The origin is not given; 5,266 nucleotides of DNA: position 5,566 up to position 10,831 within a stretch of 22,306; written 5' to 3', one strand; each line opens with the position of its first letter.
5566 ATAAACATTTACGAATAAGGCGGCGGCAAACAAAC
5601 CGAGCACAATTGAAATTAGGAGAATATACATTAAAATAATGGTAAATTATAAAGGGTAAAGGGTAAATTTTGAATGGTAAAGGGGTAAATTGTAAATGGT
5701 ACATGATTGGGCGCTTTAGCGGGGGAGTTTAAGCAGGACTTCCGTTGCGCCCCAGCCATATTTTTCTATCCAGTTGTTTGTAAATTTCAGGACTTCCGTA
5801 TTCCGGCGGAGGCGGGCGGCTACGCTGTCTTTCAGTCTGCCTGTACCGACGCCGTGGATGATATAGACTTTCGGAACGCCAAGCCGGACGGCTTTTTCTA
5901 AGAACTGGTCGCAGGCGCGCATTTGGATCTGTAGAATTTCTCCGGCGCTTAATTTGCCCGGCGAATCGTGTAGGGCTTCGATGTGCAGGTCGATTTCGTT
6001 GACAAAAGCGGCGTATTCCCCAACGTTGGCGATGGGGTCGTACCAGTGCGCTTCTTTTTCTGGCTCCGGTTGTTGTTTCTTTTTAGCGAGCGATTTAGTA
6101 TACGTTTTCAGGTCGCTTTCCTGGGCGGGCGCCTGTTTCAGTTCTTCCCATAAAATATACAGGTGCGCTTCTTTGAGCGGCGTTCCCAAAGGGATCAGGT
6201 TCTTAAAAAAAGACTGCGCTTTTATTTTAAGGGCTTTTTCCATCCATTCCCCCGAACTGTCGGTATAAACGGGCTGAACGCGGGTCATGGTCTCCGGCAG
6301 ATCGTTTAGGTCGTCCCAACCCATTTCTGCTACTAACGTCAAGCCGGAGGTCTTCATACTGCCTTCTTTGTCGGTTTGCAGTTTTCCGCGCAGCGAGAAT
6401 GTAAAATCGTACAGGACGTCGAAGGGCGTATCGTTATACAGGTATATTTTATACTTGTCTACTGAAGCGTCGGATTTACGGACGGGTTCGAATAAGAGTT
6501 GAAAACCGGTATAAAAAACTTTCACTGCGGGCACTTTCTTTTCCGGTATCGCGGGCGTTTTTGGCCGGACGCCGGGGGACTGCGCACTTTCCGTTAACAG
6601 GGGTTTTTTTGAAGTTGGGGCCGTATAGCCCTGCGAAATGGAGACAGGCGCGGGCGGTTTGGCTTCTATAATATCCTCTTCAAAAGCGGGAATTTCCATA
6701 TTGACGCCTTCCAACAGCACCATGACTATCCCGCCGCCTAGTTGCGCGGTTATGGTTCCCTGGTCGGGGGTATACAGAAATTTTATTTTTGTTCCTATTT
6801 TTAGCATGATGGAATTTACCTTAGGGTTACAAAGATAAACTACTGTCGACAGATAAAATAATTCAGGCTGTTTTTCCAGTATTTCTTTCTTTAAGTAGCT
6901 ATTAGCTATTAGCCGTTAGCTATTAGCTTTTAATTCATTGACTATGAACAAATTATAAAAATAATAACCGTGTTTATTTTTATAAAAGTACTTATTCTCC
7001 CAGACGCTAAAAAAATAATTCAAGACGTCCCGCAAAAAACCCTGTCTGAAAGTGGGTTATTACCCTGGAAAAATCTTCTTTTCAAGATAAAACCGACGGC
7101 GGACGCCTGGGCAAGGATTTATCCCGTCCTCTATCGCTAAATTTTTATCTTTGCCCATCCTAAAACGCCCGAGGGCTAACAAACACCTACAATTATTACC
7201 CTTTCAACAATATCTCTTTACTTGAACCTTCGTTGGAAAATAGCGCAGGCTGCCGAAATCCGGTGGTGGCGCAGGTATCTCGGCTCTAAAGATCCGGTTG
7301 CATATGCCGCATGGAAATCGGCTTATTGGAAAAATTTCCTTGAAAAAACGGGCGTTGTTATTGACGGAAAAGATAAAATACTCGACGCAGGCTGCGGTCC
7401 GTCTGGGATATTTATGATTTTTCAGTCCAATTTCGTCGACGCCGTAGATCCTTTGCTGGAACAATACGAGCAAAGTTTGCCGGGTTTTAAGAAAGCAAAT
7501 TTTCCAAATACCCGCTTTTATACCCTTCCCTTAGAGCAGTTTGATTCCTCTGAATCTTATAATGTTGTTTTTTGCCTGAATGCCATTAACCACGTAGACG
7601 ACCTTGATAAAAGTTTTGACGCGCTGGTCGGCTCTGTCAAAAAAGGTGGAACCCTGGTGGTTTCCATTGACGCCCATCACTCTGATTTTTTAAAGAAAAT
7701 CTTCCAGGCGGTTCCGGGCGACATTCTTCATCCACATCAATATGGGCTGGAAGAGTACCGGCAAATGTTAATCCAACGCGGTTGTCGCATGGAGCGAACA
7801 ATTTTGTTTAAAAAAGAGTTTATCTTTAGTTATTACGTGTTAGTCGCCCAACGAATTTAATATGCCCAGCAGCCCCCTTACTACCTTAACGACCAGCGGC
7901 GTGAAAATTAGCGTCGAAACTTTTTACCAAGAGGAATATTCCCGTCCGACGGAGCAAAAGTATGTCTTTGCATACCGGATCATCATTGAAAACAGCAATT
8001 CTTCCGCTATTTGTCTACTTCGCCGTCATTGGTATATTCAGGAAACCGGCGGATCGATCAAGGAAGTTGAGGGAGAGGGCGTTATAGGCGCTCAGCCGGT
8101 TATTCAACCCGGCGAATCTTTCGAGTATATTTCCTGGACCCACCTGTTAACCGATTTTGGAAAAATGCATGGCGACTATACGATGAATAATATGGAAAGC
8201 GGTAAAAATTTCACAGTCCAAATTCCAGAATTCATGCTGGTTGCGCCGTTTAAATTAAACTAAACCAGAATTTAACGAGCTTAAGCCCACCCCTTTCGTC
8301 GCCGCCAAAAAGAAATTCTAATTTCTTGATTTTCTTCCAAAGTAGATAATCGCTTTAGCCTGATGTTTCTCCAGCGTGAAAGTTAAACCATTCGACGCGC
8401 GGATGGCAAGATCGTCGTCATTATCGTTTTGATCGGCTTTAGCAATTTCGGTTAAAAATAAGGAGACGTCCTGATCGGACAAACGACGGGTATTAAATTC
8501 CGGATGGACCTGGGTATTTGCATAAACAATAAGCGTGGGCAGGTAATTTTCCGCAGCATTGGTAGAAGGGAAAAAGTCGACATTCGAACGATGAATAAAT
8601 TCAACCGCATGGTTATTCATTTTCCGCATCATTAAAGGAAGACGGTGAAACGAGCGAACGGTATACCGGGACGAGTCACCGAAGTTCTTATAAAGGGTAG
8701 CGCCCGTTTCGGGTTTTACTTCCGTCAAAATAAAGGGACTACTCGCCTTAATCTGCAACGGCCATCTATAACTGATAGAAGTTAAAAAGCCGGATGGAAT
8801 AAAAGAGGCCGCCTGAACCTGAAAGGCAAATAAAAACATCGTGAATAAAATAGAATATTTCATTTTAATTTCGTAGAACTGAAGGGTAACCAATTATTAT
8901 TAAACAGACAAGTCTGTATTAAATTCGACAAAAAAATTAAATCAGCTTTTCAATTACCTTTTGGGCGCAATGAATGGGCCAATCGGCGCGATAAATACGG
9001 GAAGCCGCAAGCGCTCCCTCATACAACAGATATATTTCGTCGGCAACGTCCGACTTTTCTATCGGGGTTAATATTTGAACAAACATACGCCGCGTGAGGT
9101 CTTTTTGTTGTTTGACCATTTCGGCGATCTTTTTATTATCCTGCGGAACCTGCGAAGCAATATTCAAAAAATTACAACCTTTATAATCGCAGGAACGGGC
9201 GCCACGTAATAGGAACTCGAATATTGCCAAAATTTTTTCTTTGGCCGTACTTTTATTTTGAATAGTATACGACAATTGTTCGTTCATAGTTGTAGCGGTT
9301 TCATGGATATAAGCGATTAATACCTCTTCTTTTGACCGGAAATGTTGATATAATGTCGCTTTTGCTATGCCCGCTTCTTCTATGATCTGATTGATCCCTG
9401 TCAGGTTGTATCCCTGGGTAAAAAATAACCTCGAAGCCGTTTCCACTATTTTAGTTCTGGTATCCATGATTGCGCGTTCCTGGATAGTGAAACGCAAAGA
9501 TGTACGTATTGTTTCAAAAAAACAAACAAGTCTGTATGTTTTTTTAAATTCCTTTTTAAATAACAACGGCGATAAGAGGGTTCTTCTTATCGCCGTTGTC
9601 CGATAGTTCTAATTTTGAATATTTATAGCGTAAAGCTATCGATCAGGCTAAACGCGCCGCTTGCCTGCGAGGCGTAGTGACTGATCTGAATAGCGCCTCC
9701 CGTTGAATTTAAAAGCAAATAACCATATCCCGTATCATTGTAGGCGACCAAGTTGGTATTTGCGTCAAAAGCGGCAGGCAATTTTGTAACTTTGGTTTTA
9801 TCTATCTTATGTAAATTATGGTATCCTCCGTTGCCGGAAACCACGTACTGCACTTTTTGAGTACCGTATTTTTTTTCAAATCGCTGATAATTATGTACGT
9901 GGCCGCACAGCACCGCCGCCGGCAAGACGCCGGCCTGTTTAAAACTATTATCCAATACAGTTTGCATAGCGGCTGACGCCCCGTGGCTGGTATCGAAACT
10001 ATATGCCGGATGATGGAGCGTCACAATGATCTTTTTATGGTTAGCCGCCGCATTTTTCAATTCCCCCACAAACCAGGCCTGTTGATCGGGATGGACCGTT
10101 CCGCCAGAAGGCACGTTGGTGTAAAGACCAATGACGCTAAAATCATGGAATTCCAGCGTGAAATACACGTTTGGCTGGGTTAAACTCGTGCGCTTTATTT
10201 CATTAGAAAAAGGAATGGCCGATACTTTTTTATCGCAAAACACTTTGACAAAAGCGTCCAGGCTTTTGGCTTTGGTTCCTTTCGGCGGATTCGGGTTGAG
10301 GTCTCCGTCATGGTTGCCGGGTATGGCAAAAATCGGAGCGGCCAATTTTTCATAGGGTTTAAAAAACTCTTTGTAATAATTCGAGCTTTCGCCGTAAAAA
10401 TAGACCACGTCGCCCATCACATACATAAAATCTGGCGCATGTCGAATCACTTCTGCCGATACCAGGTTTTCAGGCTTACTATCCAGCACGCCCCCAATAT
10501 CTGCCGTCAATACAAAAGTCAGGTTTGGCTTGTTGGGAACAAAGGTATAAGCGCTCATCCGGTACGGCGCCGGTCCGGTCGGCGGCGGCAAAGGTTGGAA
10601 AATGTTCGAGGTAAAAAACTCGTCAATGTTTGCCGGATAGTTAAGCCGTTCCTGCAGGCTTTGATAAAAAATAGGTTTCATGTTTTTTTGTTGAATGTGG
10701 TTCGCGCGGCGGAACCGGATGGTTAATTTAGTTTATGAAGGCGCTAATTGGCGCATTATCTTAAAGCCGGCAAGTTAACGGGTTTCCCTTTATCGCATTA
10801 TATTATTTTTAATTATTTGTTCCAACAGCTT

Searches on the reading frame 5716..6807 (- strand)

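Call 8: search_protein_families(library=pfam, proteins=[window:5716-6807:-], max_evalue=0.001)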
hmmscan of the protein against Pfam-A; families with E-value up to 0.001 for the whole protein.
window:5716-6807:- (363 aa): 1 family
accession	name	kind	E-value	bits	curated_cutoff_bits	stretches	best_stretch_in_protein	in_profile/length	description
PF01713.27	Smr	-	7.6e-14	52.1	25.7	1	297-360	13-77/77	Smr domain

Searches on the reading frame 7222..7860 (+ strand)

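Call 8: search_protein_families(library=pfam, proteins=[window:7222-7860:+], max_evalue=0.001)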
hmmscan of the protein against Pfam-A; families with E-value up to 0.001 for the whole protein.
window:7222-7860:+ (212 aa): 5 families
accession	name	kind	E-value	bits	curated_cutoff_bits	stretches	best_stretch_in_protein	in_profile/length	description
PF13489.12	Methyltransf_23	-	8.6e-08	32.5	27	1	34-190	7-161/164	Methyltransferase domain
PF08242.18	Methyltransf_12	-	1.3e-07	32.6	30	1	54-145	1-98/98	Methyltransferase domain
PF08241.18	Methyltransf_11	-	1.5e-06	29.1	21.2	1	54-147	1-95/95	Methyltransferase domain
PF13649.12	Methyltransf_25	-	2.1e-06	28.8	27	1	53-143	1-97/97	Methyltransferase domain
PF13847.12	Methyltransf_31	-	3.2e-06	27.4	27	1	48-160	2-122/145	Methyltransferase domain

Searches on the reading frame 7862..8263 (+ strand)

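Call 8: search_protein_families(library=pfam, proteins=[window:7862-8263:+], max_evalue=0.001)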
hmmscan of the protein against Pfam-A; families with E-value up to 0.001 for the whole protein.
window:7862-8263:+ (133 aa): 1 family
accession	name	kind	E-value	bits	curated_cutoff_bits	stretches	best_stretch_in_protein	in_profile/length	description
PF04379.20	DUF525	-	3.3e-32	111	27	1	25-109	2-86/87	ApaG domain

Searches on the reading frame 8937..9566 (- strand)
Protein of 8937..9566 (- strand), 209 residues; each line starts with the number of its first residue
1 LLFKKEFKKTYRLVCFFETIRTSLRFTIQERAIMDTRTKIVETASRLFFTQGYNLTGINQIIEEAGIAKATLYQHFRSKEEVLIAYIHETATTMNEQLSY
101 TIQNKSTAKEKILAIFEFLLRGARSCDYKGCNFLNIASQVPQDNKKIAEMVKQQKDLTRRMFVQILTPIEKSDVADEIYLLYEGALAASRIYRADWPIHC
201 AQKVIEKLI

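Call 9: search_protein_families(library=pfam, proteins=[window:8937-9566:-], max_evalue=0.001)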
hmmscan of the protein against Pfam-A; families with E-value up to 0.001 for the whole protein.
window:8937-9566:- (209 aa): 1 family
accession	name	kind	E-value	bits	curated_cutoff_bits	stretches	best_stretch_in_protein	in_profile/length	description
PF00440.29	TetR_N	-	2.8e-15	56.3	24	1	40-85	1-46/47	Bacterial regulatory proteins, tetR family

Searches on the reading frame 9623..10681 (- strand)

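Call 9: search_protein_families(library=pfam, proteins=[window:9623-10681:-], max_evalue=0.001)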
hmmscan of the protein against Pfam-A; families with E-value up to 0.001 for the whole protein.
window:9623-10681:- (352 aa): 1 family
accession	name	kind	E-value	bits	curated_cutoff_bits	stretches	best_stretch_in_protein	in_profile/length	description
PF00149.33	Metallophos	-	5.7e-16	60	21.5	1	55-265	2-191/191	Calcineurin-like phosphoesterase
